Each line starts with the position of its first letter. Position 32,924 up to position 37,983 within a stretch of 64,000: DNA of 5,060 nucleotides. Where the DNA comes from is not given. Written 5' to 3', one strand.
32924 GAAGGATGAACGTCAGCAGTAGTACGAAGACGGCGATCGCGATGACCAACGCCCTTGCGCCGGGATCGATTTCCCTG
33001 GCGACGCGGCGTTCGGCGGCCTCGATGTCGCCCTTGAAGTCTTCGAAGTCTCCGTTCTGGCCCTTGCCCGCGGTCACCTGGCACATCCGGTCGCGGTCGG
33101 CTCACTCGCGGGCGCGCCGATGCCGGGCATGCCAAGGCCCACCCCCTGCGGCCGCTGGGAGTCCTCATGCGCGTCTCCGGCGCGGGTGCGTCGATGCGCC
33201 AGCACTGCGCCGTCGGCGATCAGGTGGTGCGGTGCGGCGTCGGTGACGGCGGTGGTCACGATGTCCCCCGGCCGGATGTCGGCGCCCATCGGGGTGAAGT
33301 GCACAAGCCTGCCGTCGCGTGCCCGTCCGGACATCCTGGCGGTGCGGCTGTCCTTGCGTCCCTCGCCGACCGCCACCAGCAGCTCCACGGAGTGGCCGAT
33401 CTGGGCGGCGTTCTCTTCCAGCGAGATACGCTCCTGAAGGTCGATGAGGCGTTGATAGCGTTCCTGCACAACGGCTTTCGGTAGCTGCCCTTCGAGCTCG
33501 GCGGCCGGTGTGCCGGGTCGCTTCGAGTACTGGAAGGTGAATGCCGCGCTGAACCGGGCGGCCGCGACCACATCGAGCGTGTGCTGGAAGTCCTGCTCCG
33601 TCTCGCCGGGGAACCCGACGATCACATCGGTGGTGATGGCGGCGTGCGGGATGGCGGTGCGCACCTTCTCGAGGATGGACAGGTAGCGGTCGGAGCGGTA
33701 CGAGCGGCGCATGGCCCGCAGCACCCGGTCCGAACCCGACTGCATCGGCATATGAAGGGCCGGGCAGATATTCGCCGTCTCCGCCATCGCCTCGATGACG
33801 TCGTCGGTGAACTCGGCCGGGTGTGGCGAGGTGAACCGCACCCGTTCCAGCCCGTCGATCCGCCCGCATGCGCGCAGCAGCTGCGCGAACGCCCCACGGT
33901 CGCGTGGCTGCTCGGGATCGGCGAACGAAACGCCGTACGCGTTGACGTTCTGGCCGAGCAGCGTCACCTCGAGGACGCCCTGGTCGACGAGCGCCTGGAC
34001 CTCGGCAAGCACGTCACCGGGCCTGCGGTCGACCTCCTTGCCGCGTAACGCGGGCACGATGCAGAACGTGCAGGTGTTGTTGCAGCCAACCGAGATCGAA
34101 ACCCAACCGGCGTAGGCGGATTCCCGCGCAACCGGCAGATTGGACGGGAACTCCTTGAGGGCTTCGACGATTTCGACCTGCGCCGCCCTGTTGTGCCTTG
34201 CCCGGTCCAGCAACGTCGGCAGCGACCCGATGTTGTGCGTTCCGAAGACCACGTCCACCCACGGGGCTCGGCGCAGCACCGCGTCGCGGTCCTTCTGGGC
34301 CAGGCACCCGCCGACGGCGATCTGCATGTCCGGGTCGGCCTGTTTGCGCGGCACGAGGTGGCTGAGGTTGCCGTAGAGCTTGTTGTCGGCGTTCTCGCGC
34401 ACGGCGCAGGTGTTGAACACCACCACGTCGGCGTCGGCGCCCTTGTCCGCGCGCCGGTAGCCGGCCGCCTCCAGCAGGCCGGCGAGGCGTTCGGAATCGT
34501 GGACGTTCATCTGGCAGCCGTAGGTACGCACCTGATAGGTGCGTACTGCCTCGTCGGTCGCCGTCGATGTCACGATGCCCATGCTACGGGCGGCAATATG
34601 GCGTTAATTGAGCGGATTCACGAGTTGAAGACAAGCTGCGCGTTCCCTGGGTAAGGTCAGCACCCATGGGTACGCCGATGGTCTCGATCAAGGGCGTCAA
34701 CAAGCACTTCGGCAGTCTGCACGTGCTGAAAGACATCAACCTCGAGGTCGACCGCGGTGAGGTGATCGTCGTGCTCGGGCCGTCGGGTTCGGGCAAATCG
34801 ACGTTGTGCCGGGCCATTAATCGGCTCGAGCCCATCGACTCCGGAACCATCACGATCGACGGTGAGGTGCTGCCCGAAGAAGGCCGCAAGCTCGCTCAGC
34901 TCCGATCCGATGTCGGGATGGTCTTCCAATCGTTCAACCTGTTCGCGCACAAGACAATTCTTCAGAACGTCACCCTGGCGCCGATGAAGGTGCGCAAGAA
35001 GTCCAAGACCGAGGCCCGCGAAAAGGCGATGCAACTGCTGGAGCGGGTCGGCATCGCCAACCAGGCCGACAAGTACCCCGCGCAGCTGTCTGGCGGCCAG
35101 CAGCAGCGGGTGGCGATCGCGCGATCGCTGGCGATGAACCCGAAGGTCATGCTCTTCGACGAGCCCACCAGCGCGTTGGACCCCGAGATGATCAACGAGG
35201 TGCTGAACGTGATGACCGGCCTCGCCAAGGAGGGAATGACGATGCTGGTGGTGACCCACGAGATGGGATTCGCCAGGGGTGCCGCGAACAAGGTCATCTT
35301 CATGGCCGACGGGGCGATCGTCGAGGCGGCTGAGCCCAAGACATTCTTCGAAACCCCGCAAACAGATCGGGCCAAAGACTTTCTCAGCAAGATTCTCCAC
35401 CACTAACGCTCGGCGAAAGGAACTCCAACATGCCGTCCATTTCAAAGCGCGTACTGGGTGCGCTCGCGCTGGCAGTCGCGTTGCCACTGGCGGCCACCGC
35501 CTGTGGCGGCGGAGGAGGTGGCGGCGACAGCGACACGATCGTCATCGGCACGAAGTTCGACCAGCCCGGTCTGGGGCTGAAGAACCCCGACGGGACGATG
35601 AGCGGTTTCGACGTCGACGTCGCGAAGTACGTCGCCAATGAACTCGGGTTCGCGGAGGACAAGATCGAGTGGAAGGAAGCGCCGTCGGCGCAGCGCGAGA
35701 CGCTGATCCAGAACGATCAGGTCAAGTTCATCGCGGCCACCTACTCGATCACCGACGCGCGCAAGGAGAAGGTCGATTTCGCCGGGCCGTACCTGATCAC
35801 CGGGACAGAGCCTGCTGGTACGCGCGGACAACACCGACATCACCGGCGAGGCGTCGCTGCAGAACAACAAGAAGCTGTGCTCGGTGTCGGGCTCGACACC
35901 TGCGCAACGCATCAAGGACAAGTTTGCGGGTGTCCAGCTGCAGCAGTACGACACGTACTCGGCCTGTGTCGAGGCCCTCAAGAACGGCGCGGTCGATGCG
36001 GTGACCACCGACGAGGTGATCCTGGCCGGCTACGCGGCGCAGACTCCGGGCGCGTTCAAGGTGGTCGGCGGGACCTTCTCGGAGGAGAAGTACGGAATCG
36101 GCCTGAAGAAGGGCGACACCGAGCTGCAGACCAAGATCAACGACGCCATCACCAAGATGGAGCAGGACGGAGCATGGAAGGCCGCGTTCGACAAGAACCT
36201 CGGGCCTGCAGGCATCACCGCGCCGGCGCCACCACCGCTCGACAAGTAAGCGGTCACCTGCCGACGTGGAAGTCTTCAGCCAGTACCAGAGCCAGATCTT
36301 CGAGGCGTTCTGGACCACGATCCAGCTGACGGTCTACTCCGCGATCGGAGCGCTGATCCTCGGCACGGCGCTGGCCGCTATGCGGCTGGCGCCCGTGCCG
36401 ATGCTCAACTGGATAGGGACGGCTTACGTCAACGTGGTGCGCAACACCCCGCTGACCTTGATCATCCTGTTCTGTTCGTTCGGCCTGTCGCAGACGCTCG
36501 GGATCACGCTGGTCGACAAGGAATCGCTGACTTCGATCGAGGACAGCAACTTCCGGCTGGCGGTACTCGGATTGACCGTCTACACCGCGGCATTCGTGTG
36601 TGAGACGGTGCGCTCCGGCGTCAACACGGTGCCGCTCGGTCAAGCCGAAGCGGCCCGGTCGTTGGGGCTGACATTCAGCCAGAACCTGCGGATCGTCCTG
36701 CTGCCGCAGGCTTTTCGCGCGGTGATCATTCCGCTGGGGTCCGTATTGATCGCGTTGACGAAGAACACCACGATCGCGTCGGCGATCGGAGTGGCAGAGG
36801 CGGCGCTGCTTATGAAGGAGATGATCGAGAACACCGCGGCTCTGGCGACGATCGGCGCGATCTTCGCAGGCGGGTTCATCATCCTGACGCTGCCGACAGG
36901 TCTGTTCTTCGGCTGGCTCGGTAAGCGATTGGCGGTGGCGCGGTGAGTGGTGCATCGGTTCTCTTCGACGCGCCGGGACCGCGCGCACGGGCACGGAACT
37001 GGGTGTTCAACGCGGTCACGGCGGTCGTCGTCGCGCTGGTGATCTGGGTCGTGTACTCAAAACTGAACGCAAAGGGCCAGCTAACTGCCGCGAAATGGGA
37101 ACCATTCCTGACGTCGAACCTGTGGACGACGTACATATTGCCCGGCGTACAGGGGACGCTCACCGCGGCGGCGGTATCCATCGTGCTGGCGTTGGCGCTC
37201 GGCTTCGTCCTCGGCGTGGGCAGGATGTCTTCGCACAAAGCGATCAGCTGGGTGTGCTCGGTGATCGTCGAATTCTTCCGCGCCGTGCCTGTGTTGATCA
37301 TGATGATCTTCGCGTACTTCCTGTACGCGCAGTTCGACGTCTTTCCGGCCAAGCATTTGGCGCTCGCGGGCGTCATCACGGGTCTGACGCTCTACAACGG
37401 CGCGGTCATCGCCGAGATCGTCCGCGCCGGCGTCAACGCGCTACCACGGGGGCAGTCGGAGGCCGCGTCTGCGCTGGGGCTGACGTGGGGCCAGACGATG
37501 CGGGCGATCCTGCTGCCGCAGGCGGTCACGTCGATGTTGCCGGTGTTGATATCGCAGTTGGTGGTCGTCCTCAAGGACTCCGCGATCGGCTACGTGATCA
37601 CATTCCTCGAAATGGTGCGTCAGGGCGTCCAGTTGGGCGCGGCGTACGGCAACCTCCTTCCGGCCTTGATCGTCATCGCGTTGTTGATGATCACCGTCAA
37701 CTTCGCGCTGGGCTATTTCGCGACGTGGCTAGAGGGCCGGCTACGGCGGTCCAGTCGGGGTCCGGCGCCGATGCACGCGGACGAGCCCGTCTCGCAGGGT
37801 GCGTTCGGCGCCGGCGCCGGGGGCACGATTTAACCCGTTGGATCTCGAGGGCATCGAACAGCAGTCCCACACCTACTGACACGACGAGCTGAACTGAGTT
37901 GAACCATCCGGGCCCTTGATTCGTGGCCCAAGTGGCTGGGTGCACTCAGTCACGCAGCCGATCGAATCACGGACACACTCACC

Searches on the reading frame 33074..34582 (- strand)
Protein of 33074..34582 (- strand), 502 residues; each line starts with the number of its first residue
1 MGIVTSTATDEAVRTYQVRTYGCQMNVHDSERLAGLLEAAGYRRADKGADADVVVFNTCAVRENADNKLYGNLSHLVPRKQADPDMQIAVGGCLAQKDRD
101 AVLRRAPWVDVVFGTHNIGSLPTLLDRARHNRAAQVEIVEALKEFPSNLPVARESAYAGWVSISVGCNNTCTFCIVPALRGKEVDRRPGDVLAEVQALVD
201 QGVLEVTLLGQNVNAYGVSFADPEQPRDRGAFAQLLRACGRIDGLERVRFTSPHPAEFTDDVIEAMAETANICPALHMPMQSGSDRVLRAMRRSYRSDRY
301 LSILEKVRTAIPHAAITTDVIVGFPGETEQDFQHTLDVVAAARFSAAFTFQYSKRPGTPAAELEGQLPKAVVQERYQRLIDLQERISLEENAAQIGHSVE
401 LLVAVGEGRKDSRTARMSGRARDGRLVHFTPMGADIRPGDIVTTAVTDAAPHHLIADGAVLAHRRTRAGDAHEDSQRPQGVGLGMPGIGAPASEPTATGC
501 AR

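Call 48: search_protein_families(library=pfam, proteins=[window:33074-34582:-], max_evalue=0.001)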
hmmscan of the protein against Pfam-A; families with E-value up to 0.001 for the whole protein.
window:33074-34582:- (502 aa): 2 families
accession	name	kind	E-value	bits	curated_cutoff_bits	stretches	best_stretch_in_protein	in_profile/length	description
PF00919.26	UPF0004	-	1.6e-29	102.3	27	1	16-114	2-98/98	Uncharacterized protein family UPF0004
PF04055.27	Radical_SAM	-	2.1e-27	96.7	29.5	1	161-337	1-164/166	Radical SAM superfamily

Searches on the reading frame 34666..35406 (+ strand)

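Call 48: search_protein_families(library=pfam, proteins=[window:34666-35406:+], max_evalue=0.001)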
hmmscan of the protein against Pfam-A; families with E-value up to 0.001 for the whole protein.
window:34666-35406:+ (246 aa): 9 families
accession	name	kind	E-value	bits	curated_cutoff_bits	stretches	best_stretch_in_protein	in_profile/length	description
PF00005.33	ABC_tran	-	1.7e-38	132.8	25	1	21-169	1-137/137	ABC transporter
PF13304.12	AAA_21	-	9.7e-11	42.7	27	1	138-199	235-299/304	AAA domain, putative AbiEii toxin, Type IV TA system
PF02463.25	SMC_N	-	1.5e-09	38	40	1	26-208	20-207/220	RecF/RecN/SMC N terminal domain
PF13401.12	AAA_22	-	3.7e-06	27.7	27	1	32-181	6-106/130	AAA domain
PF13166.12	AAA_13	-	6.2e-05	22.3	36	0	158-209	526-580/713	AAA domain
PF13191.12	AAA_16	-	0.00015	22.8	32.6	1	30-55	23-49/167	AAA ATPase domain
PF09818.15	ABC_ATPase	-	0.00015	21.4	23.2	0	140-197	157-214/283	P-loop domain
PF13555.12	AAA_29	-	0.00018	21.6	27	1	25-53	16-44/61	P-loop containing region of AAA domain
PF20703.3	nSTAND1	-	0.00045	20.4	27.1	1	15-50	17-52/379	Novel STAND NTPase 1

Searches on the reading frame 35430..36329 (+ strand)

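Call 36: search_protein_families(library=pfam, proteins=[window:35430-36329:+], max_evalue=0.01)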
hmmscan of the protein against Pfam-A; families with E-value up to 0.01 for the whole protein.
window:35430-36329:+ (299 aa): 1 family
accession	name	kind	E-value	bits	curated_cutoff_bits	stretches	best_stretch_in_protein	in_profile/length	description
PF00497.25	SBP_bac_3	-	3.9e-17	62.7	26.4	1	37-127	1-87/132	Bacterial extracellular solute-binding proteins, family 3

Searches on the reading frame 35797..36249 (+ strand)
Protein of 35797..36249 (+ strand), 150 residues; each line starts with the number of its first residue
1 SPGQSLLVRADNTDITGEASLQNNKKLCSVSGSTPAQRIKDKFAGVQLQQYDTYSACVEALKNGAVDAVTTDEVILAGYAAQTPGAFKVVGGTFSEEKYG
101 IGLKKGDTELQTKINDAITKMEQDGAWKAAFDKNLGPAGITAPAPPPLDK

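Call 36: search_protein_families(library=pfam, proteins=[window:35797-36249:+], max_evalue=0.01)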
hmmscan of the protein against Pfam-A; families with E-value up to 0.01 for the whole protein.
window:35797-36249:+ (150 aa): 2 families
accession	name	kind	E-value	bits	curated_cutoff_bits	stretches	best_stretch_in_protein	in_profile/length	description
PF00497.25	SBP_bac_3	-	5.5e-07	29.9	26.4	1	3-136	85-131/132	Bacterial extracellular solute-binding proteins, family 3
PF12974.12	Phosphonate-bd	-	0.00016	21.5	27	1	49-134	140-229/242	ABC transporter, phosphonate, periplasmic substrate-binding protein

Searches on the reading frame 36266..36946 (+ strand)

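Call 48: search_protein_families(library=pfam, proteins=[window:36266-36946:+], max_evalue=0.001)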
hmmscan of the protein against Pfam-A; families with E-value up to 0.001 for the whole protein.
window:36266-36946:+ (226 aa): 1 family
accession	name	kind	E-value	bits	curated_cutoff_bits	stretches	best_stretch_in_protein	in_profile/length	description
PF00528.27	BPD_transp_1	-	4.6e-13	49.7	26.4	1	31-222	3-182/184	Binding-protein-dependent transport system inner membrane component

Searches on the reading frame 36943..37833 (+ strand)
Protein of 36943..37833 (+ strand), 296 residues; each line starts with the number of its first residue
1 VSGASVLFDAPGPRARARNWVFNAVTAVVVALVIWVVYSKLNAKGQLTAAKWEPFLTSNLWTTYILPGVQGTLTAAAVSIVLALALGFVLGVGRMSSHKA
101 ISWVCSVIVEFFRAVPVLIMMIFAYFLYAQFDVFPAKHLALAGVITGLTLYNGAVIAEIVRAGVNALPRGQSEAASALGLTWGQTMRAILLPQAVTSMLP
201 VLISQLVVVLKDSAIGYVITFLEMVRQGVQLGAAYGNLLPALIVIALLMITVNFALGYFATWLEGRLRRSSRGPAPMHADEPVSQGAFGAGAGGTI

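Call 48: search_protein_families(library=pfam, proteins=[window:36943-37833:+], max_evalue=0.001)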
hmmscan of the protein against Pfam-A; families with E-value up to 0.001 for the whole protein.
window:36943-37833:+ (296 aa): 1 family
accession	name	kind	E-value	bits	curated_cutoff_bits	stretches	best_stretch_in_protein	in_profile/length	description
PF00528.27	BPD_transp_1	-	2.2e-21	76.9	26.4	1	84-269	2-184/184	Binding-protein-dependent transport system inner membrane component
